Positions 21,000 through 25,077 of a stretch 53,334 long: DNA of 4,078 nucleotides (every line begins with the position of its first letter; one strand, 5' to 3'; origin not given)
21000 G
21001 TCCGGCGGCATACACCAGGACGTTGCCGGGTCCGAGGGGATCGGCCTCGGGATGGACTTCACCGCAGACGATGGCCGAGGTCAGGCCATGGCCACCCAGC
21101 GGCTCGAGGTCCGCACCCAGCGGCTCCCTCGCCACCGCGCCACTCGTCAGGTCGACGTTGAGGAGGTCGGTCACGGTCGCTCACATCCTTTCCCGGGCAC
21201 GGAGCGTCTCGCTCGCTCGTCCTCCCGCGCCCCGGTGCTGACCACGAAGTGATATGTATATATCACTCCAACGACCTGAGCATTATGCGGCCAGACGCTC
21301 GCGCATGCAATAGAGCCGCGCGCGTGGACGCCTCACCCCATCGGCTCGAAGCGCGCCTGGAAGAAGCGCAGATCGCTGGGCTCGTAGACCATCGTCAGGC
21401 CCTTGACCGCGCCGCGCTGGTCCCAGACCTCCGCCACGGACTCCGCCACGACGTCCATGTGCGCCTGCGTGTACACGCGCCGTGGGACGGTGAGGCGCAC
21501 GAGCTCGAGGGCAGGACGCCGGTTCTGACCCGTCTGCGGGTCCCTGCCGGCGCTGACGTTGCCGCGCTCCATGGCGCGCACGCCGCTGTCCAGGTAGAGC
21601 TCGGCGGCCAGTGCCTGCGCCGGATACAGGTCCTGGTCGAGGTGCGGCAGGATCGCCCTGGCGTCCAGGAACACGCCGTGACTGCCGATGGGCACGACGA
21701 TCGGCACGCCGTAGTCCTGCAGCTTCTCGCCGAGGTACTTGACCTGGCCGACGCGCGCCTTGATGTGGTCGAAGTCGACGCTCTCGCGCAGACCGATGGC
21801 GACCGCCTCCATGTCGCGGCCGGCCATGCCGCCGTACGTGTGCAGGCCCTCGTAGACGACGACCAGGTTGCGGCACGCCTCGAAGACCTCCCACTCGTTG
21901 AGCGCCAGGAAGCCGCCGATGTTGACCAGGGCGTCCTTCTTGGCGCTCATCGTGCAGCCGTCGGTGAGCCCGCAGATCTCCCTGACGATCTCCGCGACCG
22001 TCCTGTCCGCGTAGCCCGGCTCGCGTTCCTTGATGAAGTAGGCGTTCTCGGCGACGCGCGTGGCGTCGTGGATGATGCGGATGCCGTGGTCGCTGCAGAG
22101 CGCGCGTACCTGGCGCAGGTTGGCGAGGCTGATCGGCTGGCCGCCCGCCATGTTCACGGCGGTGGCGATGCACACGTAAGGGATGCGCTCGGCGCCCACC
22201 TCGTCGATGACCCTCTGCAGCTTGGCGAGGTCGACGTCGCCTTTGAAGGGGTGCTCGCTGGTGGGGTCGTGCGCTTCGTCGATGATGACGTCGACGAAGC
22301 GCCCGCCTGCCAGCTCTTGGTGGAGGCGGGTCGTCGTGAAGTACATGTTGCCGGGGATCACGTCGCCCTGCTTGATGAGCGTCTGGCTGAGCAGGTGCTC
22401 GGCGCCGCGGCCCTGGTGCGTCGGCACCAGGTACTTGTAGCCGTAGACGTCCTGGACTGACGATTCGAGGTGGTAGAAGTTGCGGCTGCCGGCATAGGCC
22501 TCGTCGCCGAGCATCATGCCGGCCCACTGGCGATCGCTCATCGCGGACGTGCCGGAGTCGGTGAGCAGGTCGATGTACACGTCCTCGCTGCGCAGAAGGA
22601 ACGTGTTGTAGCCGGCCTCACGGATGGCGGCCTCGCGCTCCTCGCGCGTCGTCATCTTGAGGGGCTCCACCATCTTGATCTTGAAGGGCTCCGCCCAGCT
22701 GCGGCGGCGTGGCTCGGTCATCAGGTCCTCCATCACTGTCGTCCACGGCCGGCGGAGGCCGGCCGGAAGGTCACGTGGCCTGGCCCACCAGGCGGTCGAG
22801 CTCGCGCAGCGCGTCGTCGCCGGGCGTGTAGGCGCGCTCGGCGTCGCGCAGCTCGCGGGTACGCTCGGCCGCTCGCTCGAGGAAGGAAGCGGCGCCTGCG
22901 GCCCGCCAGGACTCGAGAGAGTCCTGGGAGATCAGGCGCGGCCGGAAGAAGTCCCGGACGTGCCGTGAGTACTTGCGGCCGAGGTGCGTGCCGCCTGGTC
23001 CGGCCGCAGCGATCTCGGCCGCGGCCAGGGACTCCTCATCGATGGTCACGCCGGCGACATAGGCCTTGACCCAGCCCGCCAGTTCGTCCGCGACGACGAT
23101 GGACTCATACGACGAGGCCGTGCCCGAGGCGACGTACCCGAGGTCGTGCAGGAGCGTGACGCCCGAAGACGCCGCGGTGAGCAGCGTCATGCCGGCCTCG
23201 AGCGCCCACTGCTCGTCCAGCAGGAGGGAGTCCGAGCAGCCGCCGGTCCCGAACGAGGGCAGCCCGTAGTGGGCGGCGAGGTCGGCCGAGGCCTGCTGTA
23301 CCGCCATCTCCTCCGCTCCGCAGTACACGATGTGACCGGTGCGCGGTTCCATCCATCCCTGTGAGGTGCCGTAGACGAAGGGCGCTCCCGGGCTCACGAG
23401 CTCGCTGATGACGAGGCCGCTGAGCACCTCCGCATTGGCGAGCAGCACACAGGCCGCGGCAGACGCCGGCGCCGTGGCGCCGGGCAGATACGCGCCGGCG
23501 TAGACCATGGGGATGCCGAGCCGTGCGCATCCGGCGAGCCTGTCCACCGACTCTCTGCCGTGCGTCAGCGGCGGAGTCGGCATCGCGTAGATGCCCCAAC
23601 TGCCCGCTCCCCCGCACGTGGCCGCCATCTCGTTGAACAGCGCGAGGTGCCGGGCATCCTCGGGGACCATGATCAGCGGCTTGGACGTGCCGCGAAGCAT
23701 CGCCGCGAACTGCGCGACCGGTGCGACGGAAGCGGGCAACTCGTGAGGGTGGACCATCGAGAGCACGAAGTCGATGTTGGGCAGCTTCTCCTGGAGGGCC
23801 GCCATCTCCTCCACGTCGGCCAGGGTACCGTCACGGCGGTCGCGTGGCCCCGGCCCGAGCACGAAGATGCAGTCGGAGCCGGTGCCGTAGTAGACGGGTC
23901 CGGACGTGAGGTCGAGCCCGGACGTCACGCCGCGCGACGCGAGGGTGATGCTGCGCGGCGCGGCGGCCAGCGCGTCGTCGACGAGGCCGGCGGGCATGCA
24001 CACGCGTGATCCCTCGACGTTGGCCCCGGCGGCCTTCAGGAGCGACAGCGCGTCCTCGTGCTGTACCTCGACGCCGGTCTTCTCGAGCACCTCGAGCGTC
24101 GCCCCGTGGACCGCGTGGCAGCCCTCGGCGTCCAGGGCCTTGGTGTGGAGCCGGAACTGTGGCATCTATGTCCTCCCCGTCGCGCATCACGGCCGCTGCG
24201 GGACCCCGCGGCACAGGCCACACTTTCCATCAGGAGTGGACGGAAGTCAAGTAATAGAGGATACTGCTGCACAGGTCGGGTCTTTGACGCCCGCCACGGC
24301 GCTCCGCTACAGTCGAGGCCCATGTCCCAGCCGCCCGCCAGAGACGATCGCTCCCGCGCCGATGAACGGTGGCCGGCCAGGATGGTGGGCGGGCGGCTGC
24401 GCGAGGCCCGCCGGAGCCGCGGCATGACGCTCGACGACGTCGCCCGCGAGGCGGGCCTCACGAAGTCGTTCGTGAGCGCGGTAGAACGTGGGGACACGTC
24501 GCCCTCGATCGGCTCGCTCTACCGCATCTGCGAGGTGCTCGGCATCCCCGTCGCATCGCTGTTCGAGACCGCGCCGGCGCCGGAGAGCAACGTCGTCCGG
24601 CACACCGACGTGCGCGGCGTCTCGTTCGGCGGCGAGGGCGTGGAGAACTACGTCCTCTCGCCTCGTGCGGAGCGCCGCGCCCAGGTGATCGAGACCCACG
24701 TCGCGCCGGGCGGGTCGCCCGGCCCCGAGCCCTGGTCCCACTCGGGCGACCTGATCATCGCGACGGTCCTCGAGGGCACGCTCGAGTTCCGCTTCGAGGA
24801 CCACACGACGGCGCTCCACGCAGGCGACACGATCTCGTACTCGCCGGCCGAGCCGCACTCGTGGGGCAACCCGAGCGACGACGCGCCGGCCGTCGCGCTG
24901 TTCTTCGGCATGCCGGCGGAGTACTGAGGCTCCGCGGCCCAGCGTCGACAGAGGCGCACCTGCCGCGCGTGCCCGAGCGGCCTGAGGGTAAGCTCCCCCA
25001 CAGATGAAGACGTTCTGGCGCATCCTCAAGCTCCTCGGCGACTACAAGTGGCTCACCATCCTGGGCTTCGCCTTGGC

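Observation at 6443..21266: Shared AT-rich palindrome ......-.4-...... at four promoter gaps defines a candidate IclR regulon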

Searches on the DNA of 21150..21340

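Call 40: search_rna_families(source=window, start=21150, end=21340, threshold=evalue, max_evalue=1)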
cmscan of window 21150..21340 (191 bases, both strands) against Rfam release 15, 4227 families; matches with E-value up to 1: 0.
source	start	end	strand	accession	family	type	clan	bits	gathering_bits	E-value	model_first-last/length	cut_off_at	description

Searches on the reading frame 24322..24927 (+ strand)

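Call 62: search_protein_families(library=ncbifam, proteins=[window:24322-24927:+], max_evalue=1e-10)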
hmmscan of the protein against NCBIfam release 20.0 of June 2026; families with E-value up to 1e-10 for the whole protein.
window:24322-24927:+ (201 aa): 2 families
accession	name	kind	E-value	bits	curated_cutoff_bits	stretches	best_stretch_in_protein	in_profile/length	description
NF007408.0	PRK09943.1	equivalog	2.8e-19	69.4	211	1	22-188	8-173/185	HTH-type transcriptional regulator PuuR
TIGR03070.1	couple_hipB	subfamily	4.7e-12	45.7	71.65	1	22-75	3-56/58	type II toxin-antitoxin system Y4mF family antitoxin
